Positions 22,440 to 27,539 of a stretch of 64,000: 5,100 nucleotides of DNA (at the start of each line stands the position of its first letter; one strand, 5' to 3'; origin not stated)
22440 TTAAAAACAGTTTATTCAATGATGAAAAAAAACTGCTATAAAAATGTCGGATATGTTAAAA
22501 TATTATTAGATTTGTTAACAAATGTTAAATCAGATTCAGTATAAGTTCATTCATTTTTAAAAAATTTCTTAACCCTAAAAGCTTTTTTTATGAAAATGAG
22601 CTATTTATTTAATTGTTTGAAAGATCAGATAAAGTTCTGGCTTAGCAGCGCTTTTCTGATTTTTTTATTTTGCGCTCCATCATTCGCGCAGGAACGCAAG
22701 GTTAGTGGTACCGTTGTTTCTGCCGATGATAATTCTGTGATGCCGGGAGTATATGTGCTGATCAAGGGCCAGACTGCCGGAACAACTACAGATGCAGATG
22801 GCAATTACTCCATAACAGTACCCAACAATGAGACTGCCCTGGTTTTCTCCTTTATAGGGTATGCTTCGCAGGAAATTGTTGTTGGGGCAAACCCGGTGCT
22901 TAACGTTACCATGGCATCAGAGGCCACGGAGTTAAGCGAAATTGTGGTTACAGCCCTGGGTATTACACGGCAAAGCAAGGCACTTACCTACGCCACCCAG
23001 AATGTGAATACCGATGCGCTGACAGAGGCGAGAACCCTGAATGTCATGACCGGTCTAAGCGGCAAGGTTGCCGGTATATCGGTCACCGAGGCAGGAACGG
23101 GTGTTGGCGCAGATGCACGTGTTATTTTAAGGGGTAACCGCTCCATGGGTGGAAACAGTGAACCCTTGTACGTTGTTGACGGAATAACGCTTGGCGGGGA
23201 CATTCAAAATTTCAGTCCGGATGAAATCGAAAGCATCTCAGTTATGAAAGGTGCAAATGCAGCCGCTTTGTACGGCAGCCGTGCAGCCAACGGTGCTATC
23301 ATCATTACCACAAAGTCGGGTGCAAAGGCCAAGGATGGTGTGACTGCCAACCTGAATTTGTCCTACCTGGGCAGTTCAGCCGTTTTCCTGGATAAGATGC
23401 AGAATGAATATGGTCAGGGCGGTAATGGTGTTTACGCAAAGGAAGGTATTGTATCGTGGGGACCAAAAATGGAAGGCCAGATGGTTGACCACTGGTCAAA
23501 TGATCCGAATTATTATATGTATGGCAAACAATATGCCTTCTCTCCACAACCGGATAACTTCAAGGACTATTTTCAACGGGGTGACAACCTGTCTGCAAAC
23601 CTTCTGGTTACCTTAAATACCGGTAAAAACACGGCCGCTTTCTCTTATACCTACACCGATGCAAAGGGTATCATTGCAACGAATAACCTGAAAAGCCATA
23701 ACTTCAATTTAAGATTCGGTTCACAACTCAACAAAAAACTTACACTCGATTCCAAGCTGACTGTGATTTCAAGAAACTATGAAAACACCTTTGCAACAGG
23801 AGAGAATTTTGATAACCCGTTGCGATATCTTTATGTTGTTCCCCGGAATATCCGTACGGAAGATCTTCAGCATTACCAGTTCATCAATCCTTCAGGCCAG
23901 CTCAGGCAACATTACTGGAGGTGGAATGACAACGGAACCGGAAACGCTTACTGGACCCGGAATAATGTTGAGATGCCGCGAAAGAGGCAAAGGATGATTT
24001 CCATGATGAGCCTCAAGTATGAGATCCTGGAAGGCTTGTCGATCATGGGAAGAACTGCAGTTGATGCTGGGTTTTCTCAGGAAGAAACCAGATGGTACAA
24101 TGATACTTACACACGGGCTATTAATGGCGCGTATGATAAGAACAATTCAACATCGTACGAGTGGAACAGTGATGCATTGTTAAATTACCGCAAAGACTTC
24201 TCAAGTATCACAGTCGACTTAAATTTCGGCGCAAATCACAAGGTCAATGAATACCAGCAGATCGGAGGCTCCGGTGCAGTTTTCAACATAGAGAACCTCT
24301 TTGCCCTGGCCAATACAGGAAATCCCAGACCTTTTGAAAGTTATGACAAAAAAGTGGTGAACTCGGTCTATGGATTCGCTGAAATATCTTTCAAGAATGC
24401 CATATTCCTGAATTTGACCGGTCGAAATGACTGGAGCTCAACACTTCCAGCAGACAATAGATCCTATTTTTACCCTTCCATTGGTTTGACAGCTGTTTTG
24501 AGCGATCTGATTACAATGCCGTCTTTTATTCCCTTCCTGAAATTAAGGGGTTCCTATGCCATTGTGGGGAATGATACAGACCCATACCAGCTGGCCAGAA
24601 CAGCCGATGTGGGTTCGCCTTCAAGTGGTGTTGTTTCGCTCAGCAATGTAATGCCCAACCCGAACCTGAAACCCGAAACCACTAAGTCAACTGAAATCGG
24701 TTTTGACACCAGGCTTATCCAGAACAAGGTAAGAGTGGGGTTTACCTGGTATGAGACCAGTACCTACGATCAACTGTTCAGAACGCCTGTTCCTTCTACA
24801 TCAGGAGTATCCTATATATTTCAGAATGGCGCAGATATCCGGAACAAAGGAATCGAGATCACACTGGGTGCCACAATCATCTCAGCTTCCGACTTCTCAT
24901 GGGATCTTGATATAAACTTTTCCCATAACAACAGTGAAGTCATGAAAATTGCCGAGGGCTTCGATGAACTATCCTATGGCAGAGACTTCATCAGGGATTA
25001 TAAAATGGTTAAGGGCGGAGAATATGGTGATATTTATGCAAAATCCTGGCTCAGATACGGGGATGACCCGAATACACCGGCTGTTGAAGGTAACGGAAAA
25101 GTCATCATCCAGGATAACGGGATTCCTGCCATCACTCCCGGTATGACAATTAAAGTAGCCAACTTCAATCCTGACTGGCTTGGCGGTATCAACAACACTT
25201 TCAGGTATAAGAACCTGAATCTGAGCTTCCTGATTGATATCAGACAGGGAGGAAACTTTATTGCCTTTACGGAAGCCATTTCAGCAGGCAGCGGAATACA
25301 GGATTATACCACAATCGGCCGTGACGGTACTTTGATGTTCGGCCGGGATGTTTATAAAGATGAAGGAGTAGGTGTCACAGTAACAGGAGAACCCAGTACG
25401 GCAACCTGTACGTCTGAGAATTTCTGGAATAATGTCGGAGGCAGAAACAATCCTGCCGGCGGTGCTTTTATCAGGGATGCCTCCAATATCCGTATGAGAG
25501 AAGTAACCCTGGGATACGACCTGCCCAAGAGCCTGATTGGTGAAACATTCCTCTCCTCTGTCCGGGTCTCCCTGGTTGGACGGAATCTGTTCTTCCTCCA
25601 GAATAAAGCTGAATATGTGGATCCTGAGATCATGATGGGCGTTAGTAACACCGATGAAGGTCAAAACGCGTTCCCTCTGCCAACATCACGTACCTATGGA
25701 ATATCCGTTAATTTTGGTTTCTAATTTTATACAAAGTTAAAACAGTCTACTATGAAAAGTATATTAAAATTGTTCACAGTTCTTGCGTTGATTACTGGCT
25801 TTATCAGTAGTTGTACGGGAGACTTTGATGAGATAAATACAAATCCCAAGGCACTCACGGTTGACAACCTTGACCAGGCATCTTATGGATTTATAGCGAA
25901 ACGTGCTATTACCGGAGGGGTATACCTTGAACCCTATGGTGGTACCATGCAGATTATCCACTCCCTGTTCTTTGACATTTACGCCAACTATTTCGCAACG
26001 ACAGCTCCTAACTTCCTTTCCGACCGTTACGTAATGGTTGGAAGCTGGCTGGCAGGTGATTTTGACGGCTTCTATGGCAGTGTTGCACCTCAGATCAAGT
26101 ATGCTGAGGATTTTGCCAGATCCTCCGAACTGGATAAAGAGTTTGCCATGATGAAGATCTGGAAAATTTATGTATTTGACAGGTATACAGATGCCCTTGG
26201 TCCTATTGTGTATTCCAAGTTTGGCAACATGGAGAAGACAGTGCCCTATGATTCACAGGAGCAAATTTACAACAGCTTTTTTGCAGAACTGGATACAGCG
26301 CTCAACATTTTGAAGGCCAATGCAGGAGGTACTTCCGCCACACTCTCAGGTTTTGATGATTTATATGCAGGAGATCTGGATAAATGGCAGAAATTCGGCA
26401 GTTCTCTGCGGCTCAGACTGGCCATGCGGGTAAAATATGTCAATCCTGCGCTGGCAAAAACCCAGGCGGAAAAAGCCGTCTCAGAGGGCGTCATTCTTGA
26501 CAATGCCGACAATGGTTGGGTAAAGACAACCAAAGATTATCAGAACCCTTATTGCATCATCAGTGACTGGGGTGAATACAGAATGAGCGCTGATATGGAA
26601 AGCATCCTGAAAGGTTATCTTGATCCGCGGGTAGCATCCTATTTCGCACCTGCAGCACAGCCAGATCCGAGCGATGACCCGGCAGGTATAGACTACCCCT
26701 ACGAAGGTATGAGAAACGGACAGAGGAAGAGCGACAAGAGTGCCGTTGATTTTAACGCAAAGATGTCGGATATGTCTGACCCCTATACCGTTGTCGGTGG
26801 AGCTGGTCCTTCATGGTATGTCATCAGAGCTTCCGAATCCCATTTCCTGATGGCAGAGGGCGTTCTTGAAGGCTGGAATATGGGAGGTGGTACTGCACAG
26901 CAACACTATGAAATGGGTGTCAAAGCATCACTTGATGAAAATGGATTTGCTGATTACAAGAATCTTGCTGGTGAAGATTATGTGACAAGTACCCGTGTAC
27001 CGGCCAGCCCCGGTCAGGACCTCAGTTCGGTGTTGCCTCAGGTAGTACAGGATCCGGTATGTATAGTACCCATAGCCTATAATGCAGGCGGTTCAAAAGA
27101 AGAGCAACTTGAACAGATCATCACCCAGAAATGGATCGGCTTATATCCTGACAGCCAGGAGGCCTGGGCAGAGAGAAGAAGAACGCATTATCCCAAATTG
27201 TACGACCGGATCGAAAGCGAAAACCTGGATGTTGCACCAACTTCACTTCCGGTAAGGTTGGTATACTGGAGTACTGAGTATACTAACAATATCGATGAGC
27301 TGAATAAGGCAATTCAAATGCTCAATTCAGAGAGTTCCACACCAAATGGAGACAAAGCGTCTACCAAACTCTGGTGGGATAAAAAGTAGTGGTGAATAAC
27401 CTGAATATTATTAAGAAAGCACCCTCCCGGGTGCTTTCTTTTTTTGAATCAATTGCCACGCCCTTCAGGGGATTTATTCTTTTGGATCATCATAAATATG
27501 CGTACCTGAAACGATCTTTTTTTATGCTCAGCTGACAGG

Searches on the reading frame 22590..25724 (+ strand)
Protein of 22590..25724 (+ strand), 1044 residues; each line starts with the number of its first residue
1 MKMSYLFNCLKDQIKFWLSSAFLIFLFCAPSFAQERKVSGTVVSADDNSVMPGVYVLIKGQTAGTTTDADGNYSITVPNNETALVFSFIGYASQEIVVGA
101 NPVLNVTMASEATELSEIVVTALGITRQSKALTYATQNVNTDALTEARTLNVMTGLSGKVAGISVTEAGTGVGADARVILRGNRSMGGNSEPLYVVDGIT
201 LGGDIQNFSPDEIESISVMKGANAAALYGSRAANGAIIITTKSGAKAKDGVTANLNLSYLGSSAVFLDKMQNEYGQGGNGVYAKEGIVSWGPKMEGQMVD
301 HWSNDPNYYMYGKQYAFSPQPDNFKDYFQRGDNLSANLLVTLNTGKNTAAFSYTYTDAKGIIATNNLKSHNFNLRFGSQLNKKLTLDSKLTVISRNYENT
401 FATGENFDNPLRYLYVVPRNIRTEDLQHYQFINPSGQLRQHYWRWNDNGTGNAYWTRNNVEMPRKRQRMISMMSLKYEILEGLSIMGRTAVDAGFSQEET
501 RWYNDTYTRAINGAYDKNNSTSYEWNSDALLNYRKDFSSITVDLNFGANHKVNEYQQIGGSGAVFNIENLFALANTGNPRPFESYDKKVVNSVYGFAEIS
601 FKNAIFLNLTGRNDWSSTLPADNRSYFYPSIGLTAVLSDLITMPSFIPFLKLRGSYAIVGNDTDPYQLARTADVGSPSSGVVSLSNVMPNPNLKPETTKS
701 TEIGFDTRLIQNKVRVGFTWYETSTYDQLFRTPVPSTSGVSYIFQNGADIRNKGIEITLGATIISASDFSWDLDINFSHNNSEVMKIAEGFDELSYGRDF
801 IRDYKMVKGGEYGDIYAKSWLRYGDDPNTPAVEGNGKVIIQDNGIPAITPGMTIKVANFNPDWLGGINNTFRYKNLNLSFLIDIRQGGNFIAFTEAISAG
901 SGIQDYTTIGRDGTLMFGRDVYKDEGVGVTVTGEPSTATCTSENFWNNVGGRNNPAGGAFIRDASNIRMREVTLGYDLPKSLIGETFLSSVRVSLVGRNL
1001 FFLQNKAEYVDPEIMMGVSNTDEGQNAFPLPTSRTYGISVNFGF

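Call 9: search_protein_families(library=pfam, proteins=[window:22590-25724:+], max_evalue=0.001)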
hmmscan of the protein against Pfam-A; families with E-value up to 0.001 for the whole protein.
window:22590-25724:+ (1044 aa): 5 families
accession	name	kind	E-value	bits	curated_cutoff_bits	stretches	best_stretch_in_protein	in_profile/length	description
PF00593.30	TonB_dep_Rec_b-barrel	-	4.7e-20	73.3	27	1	434-780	24-348/436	TonB dependent receptor-like, beta-barrel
PF13715.12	CarbopepD_reg_2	-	4.3e-19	68.8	32.2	1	38-120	1-88/88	CarboxypepD_reg-like domain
PF07715.20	Plug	-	7.8e-14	52.5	23.9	1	132-236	5-107/107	TonB-dependent Receptor Plug Domain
PF13620.12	CarboxypepD_reg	-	4.6e-12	46.6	32.3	1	38-108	2-81/82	Carboxypeptidase regulatory-like domain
PF23591.1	CILP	-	0.00015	22.2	27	1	37-105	6-71/90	Cartilage intermediate layer protein 1-like domain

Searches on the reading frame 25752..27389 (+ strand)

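Call 9: search_protein_families(library=pfam, proteins=[window:25752-27389:+], max_evalue=0.001)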
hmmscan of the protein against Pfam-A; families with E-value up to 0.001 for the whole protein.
window:25752-27389:+ (545 aa): 2 families
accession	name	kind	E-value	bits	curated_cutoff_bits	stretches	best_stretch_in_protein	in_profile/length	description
PF12741.13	SusD-like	-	3.5e-124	416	27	1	27-543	1-495/495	Susd and RagB outer membrane lipoprotein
PF12771.13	SusD-like_2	-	1.6e-67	228.7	27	1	74-505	32-414/415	Starch-binding associating with outer membrane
